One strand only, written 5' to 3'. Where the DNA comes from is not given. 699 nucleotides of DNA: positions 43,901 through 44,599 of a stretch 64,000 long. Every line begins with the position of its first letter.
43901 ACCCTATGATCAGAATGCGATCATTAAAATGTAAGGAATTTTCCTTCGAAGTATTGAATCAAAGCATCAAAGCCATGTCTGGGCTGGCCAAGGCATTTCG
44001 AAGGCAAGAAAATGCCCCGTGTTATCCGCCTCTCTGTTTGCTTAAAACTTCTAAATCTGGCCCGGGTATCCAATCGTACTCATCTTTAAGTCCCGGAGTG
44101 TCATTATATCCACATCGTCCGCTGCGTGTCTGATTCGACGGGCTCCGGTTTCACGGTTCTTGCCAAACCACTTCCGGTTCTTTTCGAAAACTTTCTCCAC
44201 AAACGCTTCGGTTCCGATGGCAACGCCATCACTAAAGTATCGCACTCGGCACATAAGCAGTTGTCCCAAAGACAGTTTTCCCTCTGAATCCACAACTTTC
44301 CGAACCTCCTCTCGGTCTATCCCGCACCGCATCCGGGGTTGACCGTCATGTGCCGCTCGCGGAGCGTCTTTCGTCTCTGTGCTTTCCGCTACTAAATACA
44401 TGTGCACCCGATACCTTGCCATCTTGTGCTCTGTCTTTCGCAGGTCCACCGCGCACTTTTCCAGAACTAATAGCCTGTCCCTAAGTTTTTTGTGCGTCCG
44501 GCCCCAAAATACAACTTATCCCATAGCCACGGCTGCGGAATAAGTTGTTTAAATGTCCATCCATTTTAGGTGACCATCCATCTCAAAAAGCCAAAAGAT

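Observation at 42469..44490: REP-like repeat array and inverted partner bracketing a DUF2442/DUF4160 pair and a gutted COG1943 transposase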

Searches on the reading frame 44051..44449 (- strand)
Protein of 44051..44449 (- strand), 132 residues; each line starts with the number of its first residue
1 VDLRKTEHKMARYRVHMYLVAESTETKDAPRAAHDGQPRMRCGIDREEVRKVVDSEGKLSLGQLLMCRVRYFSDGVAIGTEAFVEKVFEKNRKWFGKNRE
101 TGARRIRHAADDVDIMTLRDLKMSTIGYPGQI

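Call 8: search_protein_families(library=pfam, proteins=[window:44051-44449:-], max_evalue=1)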
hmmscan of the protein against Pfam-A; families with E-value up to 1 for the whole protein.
window:44051-44449:- (132 aa): 0 families

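Call 9: search_protein_families(library=ncbifam, proteins=[window:44051-44449:-], max_evalue=1)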
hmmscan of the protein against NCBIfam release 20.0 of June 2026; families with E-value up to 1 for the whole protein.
window:44051-44449:- (132 aa): 0 families

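Call 15: find_homologous_proteins(query=window:44051-44449:-, max_evalue=0.001)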
Query window:44051-44449:- (132 aa): 3 proteins with E <= 0.001 among 10 candidates.
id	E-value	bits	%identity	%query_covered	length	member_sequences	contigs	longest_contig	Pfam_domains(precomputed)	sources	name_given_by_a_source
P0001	3.6e-71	255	91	97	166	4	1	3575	-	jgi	-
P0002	5.5e-28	115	97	44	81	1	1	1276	-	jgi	-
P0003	6.9e-17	80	52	68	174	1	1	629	-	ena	-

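Call 20: find_encoding_contigs(protein=P0001, flank=5000)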
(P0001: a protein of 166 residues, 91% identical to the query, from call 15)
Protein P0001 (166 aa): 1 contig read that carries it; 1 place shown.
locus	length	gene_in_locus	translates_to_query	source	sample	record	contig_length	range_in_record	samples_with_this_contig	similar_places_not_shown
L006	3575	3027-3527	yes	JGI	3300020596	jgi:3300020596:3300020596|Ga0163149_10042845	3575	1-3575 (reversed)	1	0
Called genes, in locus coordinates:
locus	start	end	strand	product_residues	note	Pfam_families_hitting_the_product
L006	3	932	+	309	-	?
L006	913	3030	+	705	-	PF17191:RecG_wedge, PF00270:DEAD, PF04851:ResIII, PF22590:Cas3-like_C_2 (faint), PF00271:Helicase_C, PF19833:RecG_dom3_C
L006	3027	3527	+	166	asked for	-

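Call 22: find_encoding_contigs(protein=P0002, flank=5000)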
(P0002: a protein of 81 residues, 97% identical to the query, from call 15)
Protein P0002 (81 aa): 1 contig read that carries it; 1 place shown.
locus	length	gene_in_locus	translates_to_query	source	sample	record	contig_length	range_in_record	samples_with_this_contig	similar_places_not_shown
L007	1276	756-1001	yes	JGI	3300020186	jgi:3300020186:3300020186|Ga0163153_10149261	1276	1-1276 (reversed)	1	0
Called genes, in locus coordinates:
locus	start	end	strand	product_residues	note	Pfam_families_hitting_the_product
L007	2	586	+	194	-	?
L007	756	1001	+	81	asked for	-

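Call 23: find_encoding_contigs(protein=P0003, flank=5000)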
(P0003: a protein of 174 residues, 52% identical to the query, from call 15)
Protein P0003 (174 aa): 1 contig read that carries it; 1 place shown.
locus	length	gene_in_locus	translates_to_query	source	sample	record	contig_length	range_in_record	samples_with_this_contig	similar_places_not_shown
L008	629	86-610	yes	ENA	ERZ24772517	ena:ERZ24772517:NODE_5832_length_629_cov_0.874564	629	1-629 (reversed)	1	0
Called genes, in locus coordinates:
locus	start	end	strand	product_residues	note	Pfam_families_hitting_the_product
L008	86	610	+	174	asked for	-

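Call 29: search_protein_representatives(protein=window:44051-44449:-)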
Query: 132 residues. Proteins with E-value up to 0.001 (for the whole library): 1052; up to 1e-10: 281; up to 1e-30: 1. The best 150 are listed.
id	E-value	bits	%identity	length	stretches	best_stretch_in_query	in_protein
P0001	1.2e-71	254.9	91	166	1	2-129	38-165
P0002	1.8e-28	115.3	95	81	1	74-132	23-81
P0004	2.1e-27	111.9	56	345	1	9-125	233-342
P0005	2.8e-23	98.5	45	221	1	9-127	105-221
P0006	1.2e-22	96.5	51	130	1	33-126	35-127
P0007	7.9e-22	93.8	58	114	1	45-128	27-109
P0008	4.3e-21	91.5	51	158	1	37-129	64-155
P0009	9.4e-21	90.4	45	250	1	9-127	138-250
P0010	9.2e-20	87.2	53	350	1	31-126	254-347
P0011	1.4e-19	86.6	55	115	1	43-126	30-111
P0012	1.4e-19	86.6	51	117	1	38-125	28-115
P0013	1.9e-19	86.1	55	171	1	47-127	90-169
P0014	2.6e-19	85.7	53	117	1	8-122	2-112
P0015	5.4e-19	84.7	54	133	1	36-125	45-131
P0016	5.9e-19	84.6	48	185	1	32-127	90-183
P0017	1.9e-18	82.9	47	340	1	8-128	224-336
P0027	2.8e-17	79.1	44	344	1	8-127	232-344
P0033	1.2e-16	77.1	51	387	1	25-122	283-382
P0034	1.2e-16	77.0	43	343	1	7-126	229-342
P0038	2.7e-16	76.0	41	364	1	11-126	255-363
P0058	1.9e-15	73.2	37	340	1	9-124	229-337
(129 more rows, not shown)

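Call 30: search_protein_families(library=pfam, proteins=[P0004, P0010, P0017, P0027, P0034, P0038, P0033, P0058, P0005, P0009], max_evalue=0.01)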
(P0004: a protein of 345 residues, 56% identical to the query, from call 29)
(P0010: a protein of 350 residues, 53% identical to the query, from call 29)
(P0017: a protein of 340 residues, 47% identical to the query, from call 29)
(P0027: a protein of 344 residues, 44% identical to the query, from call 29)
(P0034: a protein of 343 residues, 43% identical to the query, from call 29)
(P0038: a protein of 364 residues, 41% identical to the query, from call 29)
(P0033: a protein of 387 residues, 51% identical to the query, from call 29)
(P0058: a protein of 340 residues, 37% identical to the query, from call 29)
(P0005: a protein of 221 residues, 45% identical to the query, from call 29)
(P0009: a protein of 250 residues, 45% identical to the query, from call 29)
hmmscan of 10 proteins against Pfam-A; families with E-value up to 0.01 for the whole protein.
P0004 (345 aa): 1 family
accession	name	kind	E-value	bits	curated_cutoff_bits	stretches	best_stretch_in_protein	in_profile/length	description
PF01797.21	Y1_Tnp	-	3.2e-10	40.6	23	1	22-81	6-65/121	Transposase IS200 like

P0010 (350 aa): 1 family
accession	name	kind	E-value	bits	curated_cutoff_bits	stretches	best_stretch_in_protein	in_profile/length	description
PF01797.21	Y1_Tnp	-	1.1e-08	35.6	23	1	15-73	5-63/121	Transposase IS200 like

P0017 (340 aa): 1 family
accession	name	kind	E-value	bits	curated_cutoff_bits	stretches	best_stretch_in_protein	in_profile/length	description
PF01797.21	Y1_Tnp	-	5.3e-10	39.9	23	1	14-70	7-63/121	Transposase IS200 like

P0027 (344 aa): 1 family
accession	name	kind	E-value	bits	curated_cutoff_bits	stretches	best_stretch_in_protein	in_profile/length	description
PF01797.21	Y1_Tnp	-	6.1e-11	43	23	1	15-79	6-70/121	Transposase IS200 like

P0034 (343 aa): 1 family
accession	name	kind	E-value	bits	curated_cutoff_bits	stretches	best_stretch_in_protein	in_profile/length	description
PF01797.21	Y1_Tnp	-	6.4e-08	33.2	23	1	16-72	6-62/121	Transposase IS200 like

P0038 (364 aa): 1 family
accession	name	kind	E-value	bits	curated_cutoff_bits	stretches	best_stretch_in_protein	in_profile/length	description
PF01797.21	Y1_Tnp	-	4.5e-07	30.4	23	1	35-93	4-62/121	Transposase IS200 like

P0033 (387 aa): 1 family
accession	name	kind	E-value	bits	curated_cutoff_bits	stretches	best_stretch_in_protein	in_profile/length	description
PF01797.21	Y1_Tnp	-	7.2e-11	42.7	23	2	38-97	3-62/121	Transposase IS200 like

P0058 (340 aa): 1 family
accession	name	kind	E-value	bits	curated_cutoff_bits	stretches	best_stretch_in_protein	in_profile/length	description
PF01797.21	Y1_Tnp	-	5.7e-10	39.8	23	1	16-70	6-60/121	Transposase IS200 like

P0005 (221 aa): 0 families

P0009 (250 aa): 0 families

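Call 42: search_protein_families(library=ncbifam, proteins=[P0004, P0017], max_evalue=0.01)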
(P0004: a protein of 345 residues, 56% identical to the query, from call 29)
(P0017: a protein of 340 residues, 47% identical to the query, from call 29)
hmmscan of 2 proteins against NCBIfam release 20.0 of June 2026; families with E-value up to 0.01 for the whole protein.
P0004 (345 aa): 2 families
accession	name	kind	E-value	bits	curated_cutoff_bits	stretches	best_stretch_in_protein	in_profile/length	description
NF047646.1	REP_Tyr_transpos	equivalog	6.2e-16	58.6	80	2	132-200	71-146/146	REP-associated tyrosine transposase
NF033573.1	transpos_IS200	equivalog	0.0089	16.2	55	0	22-77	12-67/126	IS200/IS605 family transposase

P0017 (340 aa): 3 families
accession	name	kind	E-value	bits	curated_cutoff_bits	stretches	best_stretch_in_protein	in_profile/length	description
NF047646.1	REP_Tyr_transpos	equivalog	7.6e-17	61.5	80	2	122-191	71-146/146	REP-associated tyrosine transposase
NF033573.1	transpos_IS200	equivalog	0.0031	17.7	55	0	13-67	12-66/126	IS200/IS605 family transposase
NF002003.0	PRK00802.1-3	equivalog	0.0061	15.9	182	0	33-98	52-118/203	DNA-3-methyladenine glycosylase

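Call 68: find_encoding_contigs(protein=P0004, flank=1500, max_places=6)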
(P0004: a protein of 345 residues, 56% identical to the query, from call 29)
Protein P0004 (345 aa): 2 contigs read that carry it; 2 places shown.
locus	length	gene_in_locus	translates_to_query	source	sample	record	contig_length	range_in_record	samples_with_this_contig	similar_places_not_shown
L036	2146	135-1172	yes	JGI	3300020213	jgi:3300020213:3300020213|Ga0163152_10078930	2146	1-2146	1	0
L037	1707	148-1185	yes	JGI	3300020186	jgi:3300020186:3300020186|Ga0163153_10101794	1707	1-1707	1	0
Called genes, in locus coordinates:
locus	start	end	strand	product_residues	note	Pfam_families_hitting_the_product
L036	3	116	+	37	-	?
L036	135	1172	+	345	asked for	PF01797:Y1_Tnp (weak)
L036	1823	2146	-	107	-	?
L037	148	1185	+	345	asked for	PF01797:Y1_Tnp (weak)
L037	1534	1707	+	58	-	?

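Call 77: search_protein_families(library=pfam, alignment_id=A3, max_evalue=0.01)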
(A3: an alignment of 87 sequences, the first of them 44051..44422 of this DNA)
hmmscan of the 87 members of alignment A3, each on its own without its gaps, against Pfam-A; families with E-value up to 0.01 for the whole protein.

A. member 1, window:44051-44422:- (123 aa): 0 families

B. families by the number of members that match (of 87 scanned): 8 families
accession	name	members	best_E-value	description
PF01797.21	Y1_Tnp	41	1e-13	Transposase IS200 like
PF13409.12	GST_N_2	1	5e-14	Glutathione S-transferase, N-terminal domain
PF13417.12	GST_N_3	1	1.1e-11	Glutathione S-transferase, N-terminal domain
PF00561.26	Abhydrolase_1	1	1.9e-09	alpha/beta hydrolase fold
PF13972.11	TetR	1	4.9e-07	Bacterial transcriptional repressor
PF02798.26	GST_N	1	7.1e-06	Glutathione S-transferase, N-terminal domain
PF10568.15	Tom37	1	0.0074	Outer mitochondrial membrane transport complex protein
PF17172.10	GST_N_4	1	0.0079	Glutathione S-transferase N-terminal domain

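Call 78: predict_structure(alignment_id=A3)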
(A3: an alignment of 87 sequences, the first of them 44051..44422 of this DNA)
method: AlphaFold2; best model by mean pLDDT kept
length: 123 residues; sequences in the alignment: 87
mean_pLDDT: 76.1   pTM: 0.62
mean pLDDT of the five models: 76.1, 75.5, 73.5, 71.9, 68.7
residues with pLDDT >= 90: 35; 70-90: 45; 50-70: 35; < 50: 8
segments of 3 or more residues with pLDDT < 50: 12-14
pLDDT, mean of each block of 10 residues (from residue 1): 51 51 61 64 75 81 86 97 96 93 91 74 58
secondary structure, 60 per line:
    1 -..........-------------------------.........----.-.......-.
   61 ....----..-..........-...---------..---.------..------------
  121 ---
elements in order: H2-11 H37-45 H52-58 H60-64 H72-81

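Call 80: fold_search(model_id=the predicted structure, library=pdb)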
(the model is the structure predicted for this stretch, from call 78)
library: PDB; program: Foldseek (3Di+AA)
matches with E <= 10: 17; with E <= 0.001: 0
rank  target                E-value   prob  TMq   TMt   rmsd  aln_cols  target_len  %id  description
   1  5kbz_B                5.7e+00  0.02  0.15  0.09  11.2        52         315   10  Structure of the PksA Product Template domain in complex with a phosphopantetheine mimetic (released 2017-05-10)
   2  8xow_b                6.5e+00  0.01  0.14  0.05  17.2       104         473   12  Mature virion portal of bacteriophage lambda (released 2024-04-10)
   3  5mp2_A                7.5e+00  0.02  0.15  0.10   6.8        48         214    8  XcpQN012 in complex with VHH04 (released 2017-12-13)
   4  3ss9                  7.5e+00  0.01  0.12  0.04  16.8        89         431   13  Crystal structure of holo D-serine dehydratase from Escherichia coli at 1.97 A resolution (released 2012-01-18)
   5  2hzc                  8.0e+00  0.03  0.20  0.26   7.0        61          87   11  Crystal structure of the N-terminal RRM of the U2AF large subunit (released 2006-08-29)
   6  4tu7_A                8.0e+00  0.02  0.20  0.15   6.8        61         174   11  Structure of U2AF65 D231V variant with BrU5 DNA (released 2014-11-26)
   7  6u5o_P                8.0e+00  0.01  0.14  0.16  16.0        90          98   19  Structure of the Human Metapneumovirus Polymerase bound to the phosphoprotein tetramer (released 2019-09-25)
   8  6hee_A                8.0e+00  0.01  0.13  0.12  13.9        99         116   10  Crystal structure of Extracellular Domain 1 (ECD1) of FtsX from S. pneumonie in complex with undecyl-maltoside (released 2019-04-24)
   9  6mk7_MODEL_1_A        8.6e+00  0.01  0.14  0.15  13.1       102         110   13  Solution structure of the large extracellular loop of FtsX in Streptococcus pneumoniae (released 2019-02-13)
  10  3ss7                  8.6e+00  0.01  0.12  0.04  17.1        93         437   18  Crystal structure of holo D-serine dehydratase from Escherichia coli at 1.55 A resolution (released 2012-01-18)
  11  2dql_A                9.2e+00  0.01  0.12  0.13  10.3        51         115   16  Crystal structure of the circadian clock associated protein Pex from anabaena (released 2007-05-29)
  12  2pt7_G                9.8e+00  0.02  0.23  0.20  11.9        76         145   16  Crystal structure of Cag VirB11 (HP0525) and an inhibitory protein (HP1451) (released 2007-11-13)
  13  2e1n_A                9.8e+00  0.01  0.13  0.14  10.1        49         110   14  Crystal structure of the Cyanobacterium circadian clock modifier Pex (released 2006-11-28)
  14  3hrq_A                9.8e+00  0.01  0.15  0.09  11.1        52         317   10  The Product Template Domain from PksA with palmitate bound (released 2009-10-20)
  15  3hrr_A                9.8e+00  0.01  0.15  0.09  11.2        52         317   10  The Product Template Domain from PksA with Harris Compound Bound (released 2009-10-20)
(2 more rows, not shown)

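Call 84: search_protein_families(library=padloc, proteins=[window:44051-44449:-], max_evalue=0.01)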
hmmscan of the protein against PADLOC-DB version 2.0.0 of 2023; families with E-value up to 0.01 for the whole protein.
window:44051-44449:- (132 aa): 0 families
